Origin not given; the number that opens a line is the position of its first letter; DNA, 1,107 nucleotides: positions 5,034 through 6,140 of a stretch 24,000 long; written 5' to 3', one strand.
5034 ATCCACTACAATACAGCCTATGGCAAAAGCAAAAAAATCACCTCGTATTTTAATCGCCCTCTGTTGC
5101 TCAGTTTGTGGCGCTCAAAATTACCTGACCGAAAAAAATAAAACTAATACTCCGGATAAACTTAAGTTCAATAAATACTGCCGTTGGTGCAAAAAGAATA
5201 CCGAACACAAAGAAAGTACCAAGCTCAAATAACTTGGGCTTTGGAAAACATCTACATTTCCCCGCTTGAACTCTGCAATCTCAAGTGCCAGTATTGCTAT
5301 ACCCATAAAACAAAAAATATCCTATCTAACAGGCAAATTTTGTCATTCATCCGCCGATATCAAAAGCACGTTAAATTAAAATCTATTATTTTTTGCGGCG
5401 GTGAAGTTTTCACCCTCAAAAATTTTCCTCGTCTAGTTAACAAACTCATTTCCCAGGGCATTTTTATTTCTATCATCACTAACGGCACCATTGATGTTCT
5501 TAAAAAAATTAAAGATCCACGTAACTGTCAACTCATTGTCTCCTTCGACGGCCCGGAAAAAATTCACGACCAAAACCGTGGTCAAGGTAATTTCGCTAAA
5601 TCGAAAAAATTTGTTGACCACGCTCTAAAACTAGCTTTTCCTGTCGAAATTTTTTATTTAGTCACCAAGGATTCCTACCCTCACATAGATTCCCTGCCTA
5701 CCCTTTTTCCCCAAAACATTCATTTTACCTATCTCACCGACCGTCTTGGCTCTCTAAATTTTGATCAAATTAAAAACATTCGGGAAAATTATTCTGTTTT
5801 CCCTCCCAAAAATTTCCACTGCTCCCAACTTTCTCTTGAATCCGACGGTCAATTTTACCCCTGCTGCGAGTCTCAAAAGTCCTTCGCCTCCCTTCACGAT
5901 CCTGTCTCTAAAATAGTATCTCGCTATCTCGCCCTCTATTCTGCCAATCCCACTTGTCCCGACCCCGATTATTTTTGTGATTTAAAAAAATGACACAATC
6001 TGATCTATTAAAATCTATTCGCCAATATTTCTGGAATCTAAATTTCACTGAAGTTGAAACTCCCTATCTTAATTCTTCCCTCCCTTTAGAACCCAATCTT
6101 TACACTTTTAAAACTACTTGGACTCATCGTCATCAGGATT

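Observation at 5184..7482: Overlapping operon: SPASM-type radical SAM, EpmA/GenX-like ligase, GGDEF cyclase, 56-aa basic ORF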

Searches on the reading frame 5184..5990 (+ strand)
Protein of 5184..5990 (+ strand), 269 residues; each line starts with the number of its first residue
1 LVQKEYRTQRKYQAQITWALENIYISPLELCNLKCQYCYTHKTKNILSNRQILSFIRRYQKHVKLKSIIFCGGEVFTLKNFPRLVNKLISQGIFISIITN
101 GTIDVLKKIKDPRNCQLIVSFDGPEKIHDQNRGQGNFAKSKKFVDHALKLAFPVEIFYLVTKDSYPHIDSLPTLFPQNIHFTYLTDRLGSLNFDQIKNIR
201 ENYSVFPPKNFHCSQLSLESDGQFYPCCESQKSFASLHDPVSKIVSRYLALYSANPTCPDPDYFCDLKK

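Call 3: search_protein_families(library=pfam, proteins=[window:5184-5990:+], max_evalue=0.1)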
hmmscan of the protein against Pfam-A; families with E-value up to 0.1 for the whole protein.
window:5184-5990:+ (269 aa): 2 families
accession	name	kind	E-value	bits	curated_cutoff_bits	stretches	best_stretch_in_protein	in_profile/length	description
PF04055.27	Radical_SAM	-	4.3e-17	63.2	29.5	1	26-160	2-150/166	Radical SAM superfamily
PF13353.11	Fer4_12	-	0.0026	18.5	22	1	31-87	15-76/137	4Fe-4S single cluster domain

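Call 4: search_protein_families(library=ncbifam, proteins=[window:5184-5990:+], max_evalue=0.1)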
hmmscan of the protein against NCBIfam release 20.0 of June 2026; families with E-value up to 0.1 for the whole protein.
window:5184-5990:+ (269 aa): 76 families (the best 25 are shown)
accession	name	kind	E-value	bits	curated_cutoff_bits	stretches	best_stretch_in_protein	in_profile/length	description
TIGR04250.1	SCM_rSAM_ScmE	equivalog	1.6e-14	53.6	400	1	28-180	10-170/358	SynChlorMet cassette radical SAM/SPASM protein ScmE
NF045574.1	sacti_mat_StsB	exception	1.2e-13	50.7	625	1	13-171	88-252/466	StsB family radical SAM/SPASM domain sactipeptide maturase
NF050038.1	rSAM_RiPP_GggB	equivalog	3.2e-13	49.5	650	1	18-152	39-185/398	streptosactin maturase GggB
NF038283.1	viperin_w_prok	equivalog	4.2e-12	45.8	180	1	29-134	10-127/281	viperin family antiviral radical SAM protein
TIGR04051.1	rSAM_NirJ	equivalog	8.7e-12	44.7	515.45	1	30-175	11-163/354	heme d1 biosynthesis radical SAM protein NirJ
TIGR04054.1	rSAM_NirJ1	equivalog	1e-11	44.1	650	1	30-174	45-196/387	putative heme d1 biosynthesis radical SAM protein NirJ1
NF033640.1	N_Twi_rSAM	subfamily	1.4e-11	44.1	170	1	15-171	105-291/398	twitch domain-containing radical SAM protein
TIGR04317.1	W_rSAM_matur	equivalog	5.5e-11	42.2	380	1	20-143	3-132/349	tungsten cofactor oxidoreductase radical SAM maturase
TIGR04053.2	TIGR04053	equivalog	6.6e-11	42.1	395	1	31-171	18-169/366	TIGR04053 family radical SAM/SPASM domain-containing protein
NF049973.1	radical_Rv1681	equivalog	1.7e-10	40.4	380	1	31-173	82-232/326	Rv1681 family radical SAM protein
NF041298.1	rSAM_mat_DynA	equivalog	2.2e-10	40.1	450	1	25-177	5-176/356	dynobactin maturation radical SAM/SPASM protein DynA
TIGR02666.1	moaA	equivalog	1.4e-09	37.4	284.05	1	22-161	11-165/336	GTP 3',8-cyclase MoaA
NF001199.0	PRK00164.2-1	equivalog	1.8e-09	37.2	231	1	21-163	12-162/308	GTP 3',8-cyclase MoaA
TIGR04082.1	rSAM_for_selen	equivalog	2.8e-09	36.3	350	1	30-164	208-348/516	thio(seleno)oxazole modification radical SAM maturase SbtM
TIGR03963.1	rSAM_QueE_Clost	equivalog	3.5e-09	36.7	260.1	1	28-129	26-130/219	putative 7-carboxy-7-deazaguanine synthase QueE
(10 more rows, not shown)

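Call 18: search_solved_structures(query=window:5184-5990:+, max_evalue=0.01, show_alignments=2)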
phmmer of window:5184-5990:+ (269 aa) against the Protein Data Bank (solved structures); distinct sequences matched with E-value up to 0.01: 5.
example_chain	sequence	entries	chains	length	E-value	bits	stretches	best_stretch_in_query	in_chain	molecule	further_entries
6efn_A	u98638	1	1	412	3.3e-07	33.1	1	29-162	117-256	Sporulation killing factor maturation protein SkfB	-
4k37_A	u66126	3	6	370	8e-05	25.3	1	29-191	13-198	Anaerobic sulfatase-maturating enzyme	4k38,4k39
4k36_A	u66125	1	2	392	0.00014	24.5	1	29-189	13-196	Anaerobic sulfatase-maturating enzyme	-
7vob_C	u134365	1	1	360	0.00062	22.4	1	23-165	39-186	Cytosylglucuronate decarboxylase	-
7voc_C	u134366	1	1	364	0.00063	22.4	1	23-165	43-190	Cytosylglucuronate decarboxylase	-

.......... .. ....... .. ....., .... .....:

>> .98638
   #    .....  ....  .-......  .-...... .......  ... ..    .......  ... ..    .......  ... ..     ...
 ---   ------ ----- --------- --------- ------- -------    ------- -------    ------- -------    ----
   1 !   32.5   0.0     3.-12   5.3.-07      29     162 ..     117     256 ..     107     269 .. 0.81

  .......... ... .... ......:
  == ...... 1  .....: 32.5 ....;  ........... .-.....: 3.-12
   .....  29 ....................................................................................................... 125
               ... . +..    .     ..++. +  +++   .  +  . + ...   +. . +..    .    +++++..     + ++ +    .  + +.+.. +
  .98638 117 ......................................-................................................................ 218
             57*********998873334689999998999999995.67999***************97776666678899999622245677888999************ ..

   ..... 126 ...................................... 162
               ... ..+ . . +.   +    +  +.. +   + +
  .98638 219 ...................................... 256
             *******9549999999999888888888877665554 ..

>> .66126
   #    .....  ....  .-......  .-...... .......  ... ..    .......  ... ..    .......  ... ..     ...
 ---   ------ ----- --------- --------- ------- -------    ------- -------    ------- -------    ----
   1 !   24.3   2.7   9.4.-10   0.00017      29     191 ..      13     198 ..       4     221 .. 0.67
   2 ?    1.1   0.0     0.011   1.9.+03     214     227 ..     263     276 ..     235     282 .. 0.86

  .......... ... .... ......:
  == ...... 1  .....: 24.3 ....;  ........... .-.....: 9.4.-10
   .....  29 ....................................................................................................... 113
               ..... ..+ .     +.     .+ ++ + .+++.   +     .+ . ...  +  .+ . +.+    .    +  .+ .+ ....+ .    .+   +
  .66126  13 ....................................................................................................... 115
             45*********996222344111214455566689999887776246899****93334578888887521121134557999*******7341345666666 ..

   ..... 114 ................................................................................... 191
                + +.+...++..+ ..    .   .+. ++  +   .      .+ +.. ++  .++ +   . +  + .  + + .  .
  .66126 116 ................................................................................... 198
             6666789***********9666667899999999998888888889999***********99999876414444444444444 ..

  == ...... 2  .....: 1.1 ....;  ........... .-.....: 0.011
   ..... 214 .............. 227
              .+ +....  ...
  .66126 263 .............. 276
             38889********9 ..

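Call 22: find_homologous_proteins(query=window:5241-5990:+, max_evalue=0.00001)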
Query window:5241-5990:+ (250 aa): 649 proteins with E <= 0.00001 among 792 candidates; the best 120 are listed.
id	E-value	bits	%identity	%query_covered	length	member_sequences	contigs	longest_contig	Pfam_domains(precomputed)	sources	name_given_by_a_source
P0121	9.9e-130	449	96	82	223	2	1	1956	PF04055.28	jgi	-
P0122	9.5e-119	413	72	100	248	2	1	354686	PF04055.28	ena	-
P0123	2.8e-118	412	71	100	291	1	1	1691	PF04055.28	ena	-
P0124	2.9e-118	412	71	100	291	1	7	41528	PF04055.28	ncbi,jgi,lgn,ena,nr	ncbi:MAG TPA: radical SAM protein [Candidatus Woesebacteria bacterium]|nr:radical SAM protein [Candi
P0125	1.6e-117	409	71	100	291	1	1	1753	PF04055.28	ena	-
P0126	5.5e-117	408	74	100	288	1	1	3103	PF04055.28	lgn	-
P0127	3.4e-116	405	68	100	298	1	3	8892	PF04055.28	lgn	-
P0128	4.3e-116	405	70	100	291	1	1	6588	PF04055.28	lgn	-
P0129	7.5e-116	404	70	100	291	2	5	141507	PF04055.28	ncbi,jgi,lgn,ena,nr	ncbi:MAG TPA: radical SAM protein [Candidatus Woesebacteria bacterium]|nr:radical SAM protein [Candi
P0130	1.4e-115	403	73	100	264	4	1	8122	PF04055.28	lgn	-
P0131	2.1e-114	399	71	100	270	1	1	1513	PF04055.28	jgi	-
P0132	4.7e-114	398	70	100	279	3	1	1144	PF04055.28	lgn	-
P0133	1.3e-113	397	73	100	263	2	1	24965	PF04055.28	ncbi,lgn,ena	ncbi:MAG: radical SAM protein [Candidatus Shapirobacteria bacterium]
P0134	2.5e-113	396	71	100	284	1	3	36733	PF04055.28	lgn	-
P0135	4.6e-113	395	66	100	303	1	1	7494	PF04055.28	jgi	-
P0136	5.8e-113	395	65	100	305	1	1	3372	PF04055.28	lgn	-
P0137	7.1e-113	394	71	100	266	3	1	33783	PF04055.28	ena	-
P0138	1.2e-112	394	65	100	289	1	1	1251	PF04055.28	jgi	jgi:organic radical activating enzyme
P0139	1.7e-112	393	66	100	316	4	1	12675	PF04055.28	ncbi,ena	-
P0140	6.1e-112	391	67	100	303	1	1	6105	PF04055.28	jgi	-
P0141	8.1e-112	391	71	100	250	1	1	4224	PF04055.28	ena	-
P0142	9.9e-112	391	65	100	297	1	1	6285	PF04055.28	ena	-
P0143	1.1e-111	390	67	100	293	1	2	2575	PF04055.28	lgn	-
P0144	4.0e-111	389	65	100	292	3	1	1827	PF04055.28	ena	-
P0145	6.4e-111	388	66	100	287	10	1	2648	PF04055.28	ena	-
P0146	8.3e-111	387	66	100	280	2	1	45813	PF04055.28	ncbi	ncbi:MAG: radical SAM protein [Candidatus Shapirobacteria bacterium]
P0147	1.1e-110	387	64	100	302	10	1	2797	PF04055.28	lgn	-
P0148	1.5e-110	387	65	100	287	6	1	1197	PF04055.28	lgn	-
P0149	1.9e-110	386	65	100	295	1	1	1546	PF04055.28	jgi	-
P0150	1.9e-110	386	66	100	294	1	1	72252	PF04055.28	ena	-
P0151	2.3e-110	386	66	100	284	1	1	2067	PF04055.28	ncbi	-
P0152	3.3e-110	386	70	100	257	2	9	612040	PF04055.28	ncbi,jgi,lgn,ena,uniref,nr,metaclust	ncbi:MAG: hypothetical protein US68_C0001G0013 [Candidatus Shapirobacteria bacterium GW2011_GWE1_38_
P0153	3.9e-110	385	65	100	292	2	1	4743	PF04055.28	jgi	-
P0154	4.1e-110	385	65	100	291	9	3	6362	PF04055.28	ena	-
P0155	7.8e-110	384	65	99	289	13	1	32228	PF04055.28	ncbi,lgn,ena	-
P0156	1.5e-109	383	69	100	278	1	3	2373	PF04055.28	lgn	-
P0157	2.7e-109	383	67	100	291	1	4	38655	PF04055.28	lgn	-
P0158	2.7e-109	383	65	100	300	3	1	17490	PF04055.28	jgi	-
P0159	4.2e-109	382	70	100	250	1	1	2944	PF04055.28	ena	-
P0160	6.1e-109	381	71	100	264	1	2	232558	PF04055.28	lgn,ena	-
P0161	1.9e-108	380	74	92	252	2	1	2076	PF04055.28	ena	-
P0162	4.1e-108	379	65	100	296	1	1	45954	PF04055.28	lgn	-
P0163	4.7e-108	378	69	100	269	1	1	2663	PF04055.28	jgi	jgi:organic radical activating enzyme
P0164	1.3e-107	377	66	100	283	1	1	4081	PF04055.28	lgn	-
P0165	1.4e-107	377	64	100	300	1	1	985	PF04055.28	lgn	-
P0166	1.4e-107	377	64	100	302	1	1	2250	PF04055.28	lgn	-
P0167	2.0e-107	376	69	100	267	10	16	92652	PF04055.28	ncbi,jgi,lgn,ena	ncbi:MAG: radical SAM protein [Candidatus Shapirobacteria bacterium]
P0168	2.1e-107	376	69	100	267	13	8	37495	PF04055.28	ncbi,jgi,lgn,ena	-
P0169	4.2e-107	375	65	100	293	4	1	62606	PF04055.28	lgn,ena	-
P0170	5.9e-107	375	63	99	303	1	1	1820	PF04055.28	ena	-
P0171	9.7e-107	374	62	100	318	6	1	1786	PF04055.28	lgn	-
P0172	1.8e-106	373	67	100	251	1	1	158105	PF04055.28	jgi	jgi:sulfatase maturation enzyme AslB (radical SAM superfamily)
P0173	2.5e-106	373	64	100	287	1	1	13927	PF04055.28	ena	-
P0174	2.6e-106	373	66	99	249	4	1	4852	PF04055.28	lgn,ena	-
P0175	2.8e-106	373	69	100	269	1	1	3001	PF04055.28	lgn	-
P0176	3.0e-106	373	64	100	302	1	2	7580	PF04055.28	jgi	-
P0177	3.0e-106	373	65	100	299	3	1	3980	PF04055.28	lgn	-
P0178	7.6e-106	371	67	99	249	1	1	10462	PF04055.28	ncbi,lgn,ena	-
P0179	1.2e-105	371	65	100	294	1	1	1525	PF04055.28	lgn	-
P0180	1.4e-105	370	66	100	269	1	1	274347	PF04055.28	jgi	jgi:MoaA/NifB/PqqE/SkfB family radical SAM enzyme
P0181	2.3e-105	370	65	100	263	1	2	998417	PF04055.28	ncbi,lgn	ncbi:MAG: radical SAM protein [Microgenomates group bacterium]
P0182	8.7e-105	368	63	100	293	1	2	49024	PF04055.28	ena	-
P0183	1.5e-104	367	65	99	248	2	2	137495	PF04055.28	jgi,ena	jgi:organic radical activating enzyme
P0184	1.6e-104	367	67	98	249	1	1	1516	PF04055.28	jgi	jgi:hypothetical protein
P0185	2.7e-104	366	62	100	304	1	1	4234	PF04055.28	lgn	-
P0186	5.9e-104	365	65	99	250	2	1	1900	PF04055.28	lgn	-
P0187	1.2e-103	364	63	100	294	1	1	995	PF04055.28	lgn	-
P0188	1.7e-103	364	66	99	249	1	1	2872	PF04055.28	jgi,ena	-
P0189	2.2e-103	363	65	100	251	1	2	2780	PF04055.28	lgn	-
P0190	2.3e-103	363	65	100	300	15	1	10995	PF04055.28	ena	-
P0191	3.7e-103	362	66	99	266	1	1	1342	PF04055.28,PF13353.12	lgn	-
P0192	4.5e-103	362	64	100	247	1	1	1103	PF04055.28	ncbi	-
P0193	1.1e-102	361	61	100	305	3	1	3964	PF04055.28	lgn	-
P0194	1.1e-102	361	65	100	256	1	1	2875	PF04055.28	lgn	-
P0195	1.7e-102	360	65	99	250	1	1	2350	PF04055.28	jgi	-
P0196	1.8e-102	360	68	100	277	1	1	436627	PF04055.28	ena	-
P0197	1.8e-102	360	65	99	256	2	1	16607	PF04055.28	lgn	-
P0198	2.0e-102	360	64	100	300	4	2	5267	PF04055.28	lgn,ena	-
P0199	1.7e-101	357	65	99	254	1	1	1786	PF04055.28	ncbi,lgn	-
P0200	1.7e-101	357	65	99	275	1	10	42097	PF04055.28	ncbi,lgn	-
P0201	4.5e-101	356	65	100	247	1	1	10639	PF04055.28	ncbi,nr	ncbi:MAG: radical SAM protein [Candidatus Shapirobacteria bacterium]|nr:radical SAM protein [Candida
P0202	4.9e-101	355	59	100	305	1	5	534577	PF04055.28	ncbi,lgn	-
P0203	5.2e-101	355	66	99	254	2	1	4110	PF04055.28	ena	-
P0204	8.3e-101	355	65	100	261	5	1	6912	PF04055.28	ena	-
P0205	1.0e-100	354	65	99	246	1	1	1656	PF04055.28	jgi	jgi:organic radical activating enzyme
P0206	1.3e-100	354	65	99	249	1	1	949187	PF04055.28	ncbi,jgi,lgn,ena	ncbi:MAG: radical SAM protein [Candidatus Shapirobacteria bacterium]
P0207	1.3e-100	354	64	100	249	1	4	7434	PF04055.28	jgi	jgi:hypothetical protein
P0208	3.3e-100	353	65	100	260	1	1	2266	PF04055.28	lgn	-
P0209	4.3e-100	352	63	100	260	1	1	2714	PF04055.28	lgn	-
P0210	4.6e-100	352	63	100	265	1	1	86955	PF04055.28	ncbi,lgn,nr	ncbi:radical SAM protein [Candidatus Shapirobacteria bacterium]|nr:radical SAM protein [Candidatus S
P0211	6.5e-100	352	66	99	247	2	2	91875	PF04055.28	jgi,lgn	-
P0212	8.0e-100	351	65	100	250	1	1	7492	PF04055.28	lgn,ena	-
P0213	1.1e-99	351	65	99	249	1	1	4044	PF04055.28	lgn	-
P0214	2.3e-99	350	63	99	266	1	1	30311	PF04055.28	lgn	-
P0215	2.7e-99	350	60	99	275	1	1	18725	PF04055.28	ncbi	-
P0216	2.8e-99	350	64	99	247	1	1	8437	PF04055.28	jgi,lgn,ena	-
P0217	4.2e-99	349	62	100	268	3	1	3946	PF04055.28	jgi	-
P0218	5.8e-99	349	63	99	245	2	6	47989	PF04055.28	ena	-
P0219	8.3e-99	348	63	100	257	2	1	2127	PF04055.28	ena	-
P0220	9.7e-99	348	63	100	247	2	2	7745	PF04055.28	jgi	-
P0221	1.5e-98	347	62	100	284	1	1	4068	PF04055.28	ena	-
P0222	1.6e-98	347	60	100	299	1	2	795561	PF04055.28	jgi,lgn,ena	-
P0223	1.9e-98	347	64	99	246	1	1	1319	PF04055.28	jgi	jgi:organic radical activating enzyme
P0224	4.4e-98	346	63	99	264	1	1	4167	PF04055.28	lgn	-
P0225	4.7e-98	346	61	100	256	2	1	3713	PF04055.28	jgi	-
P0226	1.8e-97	344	61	99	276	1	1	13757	PF04055.28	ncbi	-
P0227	2.3e-97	343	64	100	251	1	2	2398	PF04055.28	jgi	jgi:sulfatase maturation enzyme AslB (radical SAM superfamily)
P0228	2.4e-97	343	60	99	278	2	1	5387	PF04055.28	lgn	-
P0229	4.7e-97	342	63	99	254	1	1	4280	PF04055.28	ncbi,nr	ncbi:MAG: radical SAM protein [bacterium]|nr:radical SAM protein [bacterium]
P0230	5.7e-97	342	61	99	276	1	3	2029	PF04055.28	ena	-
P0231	6.4e-97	342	60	100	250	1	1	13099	PF04055.28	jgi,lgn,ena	-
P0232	1.8e-96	340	59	99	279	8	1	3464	PF04055.28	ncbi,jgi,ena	jgi:sulfatase maturation enzyme AslB (radical SAM superfamily)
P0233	2.7e-96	340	55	99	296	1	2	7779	PF04055.28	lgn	-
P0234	4.8e-96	339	62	100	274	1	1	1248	PF04055.28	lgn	-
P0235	5.2e-96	339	63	99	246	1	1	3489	PF04055.28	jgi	-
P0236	1.2e-95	338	57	100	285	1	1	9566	PF04055.28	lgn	-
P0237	1.5e-95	338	62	99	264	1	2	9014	PF04055.28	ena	-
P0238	4.7e-95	336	55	99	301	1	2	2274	PF04055.28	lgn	-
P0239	1.0e-94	335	59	100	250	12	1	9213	PF04055.28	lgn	-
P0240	1.4e-94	334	56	99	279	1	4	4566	PF04055.28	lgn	-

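Call 24: find_related_loci(query=A1, collection=genome_contigs, flank=5000)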
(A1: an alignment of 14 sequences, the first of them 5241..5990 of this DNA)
Query A1 (250 aa) in genome_contigs; peptide patterns used: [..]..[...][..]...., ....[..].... (x = any residue, [..] = any of these).
195 stretches matched a pattern; 52 encode a relative of the query (tblastn E <= 1e-3); 52 distinct loci.
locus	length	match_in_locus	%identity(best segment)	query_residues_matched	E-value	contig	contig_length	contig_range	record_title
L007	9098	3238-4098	66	1-249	1e-118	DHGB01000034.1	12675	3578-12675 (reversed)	MAG TPA_asm: Candidatus Shapirobacteria bacterium UBA4809 UBA4809_contig_52875, whole genome shotgun sequence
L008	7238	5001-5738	73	1-249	5e-118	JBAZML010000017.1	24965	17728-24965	MAG: Candidatus Shapirobacteria bacterium isolate SO_2017_LW4_41 scaffold_4107_c1_LW137-91_2017, whole genome shotgun se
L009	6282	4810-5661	64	1-249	9e-117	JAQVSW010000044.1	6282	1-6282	MAG: Candidatus Shapirobacteria bacterium isolate STF1_283 NODE_46727_length_6282_cov_6.940049_Sandtown_F1, whole genome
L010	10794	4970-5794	66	1-249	1e-115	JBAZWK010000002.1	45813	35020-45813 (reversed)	MAG: Candidatus Shapirobacteria bacterium isolate SO_2017_GW1_30 NODE_3883_length_45813_cov_1.071028_OW334_2017, whole g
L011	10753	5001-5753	70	1-249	3e-114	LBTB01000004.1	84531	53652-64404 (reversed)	MAG: Candidatus Shapirobacteria bacterium GW2011_GWF2_37_20 US46_C0004, whole genome shotgun sequence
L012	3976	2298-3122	64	1-249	9e-115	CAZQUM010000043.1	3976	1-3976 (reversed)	MAG TPA_asm: uncultured Gammaproteobacteria bacterium isolate SRP294416_co3_917 genome assembly, contig: NODE_60769_leng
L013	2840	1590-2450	63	1-249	2e-117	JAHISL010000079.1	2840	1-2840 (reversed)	MAG: Patescibacteria group bacterium isolate MM_PC_MetaG.mb.172 MM_PC_MetaG.mb.172_k141_1300797, whole genome shotgun se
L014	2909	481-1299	66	1-249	1e-115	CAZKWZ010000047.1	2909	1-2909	MAG TPA_asm: uncultured Gammaproteobacteria bacterium isolate SRP220891_co1_32 genome assembly, contig: NODE_71357_lengt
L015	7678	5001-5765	66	1-249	6e-112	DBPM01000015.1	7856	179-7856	MAG TPA_asm: Candidatus Shapirobacteria bacterium UBA1420 UBA1420_contig_23589, whole genome shotgun sequence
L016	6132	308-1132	65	1-249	8e-112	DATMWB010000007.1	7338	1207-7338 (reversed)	MAG TPA_asm: Candidatus Methanoperedens sp. isolate SMAG_U13083 k141_1316534, whole genome shotgun sequence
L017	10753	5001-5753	65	1-249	3e-109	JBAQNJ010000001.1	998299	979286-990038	MAG: Microgenomates group bacterium isolate MFD12002_ilm_asm_bin60 k127_48021, whole genome shotgun sequence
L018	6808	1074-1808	67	1-248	5e-109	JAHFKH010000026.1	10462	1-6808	MAG: Candidatus Shapirobacteria bacterium isolate nzgw405 NODE_10362_length_10463_cov_3.654902, whole genome shotgun seq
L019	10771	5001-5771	65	1-248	1e-107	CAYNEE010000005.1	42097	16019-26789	MAG TPA_asm: uncultured Gammaproteobacteria bacterium isolate binchicken_co117_38 genome assembly, contig: NODE_1724_len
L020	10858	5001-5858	59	1-249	1e-107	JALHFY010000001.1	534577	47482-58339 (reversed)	MAG: Candidatus Shapirobacteria bacterium isolate 3-JJ_aug_S1_074 scaffold_13, whole genome shotgun sequence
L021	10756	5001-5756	65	1-249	3e-106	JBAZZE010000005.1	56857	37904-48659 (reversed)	MAG: Candidatus Shapirobacteria bacterium isolate SO_2017_GW1_99 NODE_2946_length_56857_cov_2.267213_OW334_2017, whole g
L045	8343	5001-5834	53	1-246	2e-84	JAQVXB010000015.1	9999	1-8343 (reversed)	MAG: Candidatus Shapirobacteria bacterium isolate STF2_116 NODE_20659_length_9999_cov_3.510231_Sandtown_F2, whole genome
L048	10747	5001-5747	52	1-229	2e-79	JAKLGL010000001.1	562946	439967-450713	MAG: Patescibacteria group bacterium isolate RA.bin39 RA.bin39_1, whole genome shotgun sequence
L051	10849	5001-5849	47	1-250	4e-77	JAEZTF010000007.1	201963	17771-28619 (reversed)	MAG: Candidatus Parcubacteria bacterium isolate OH_PDB_36 k127_810633, whole genome shotgun sequence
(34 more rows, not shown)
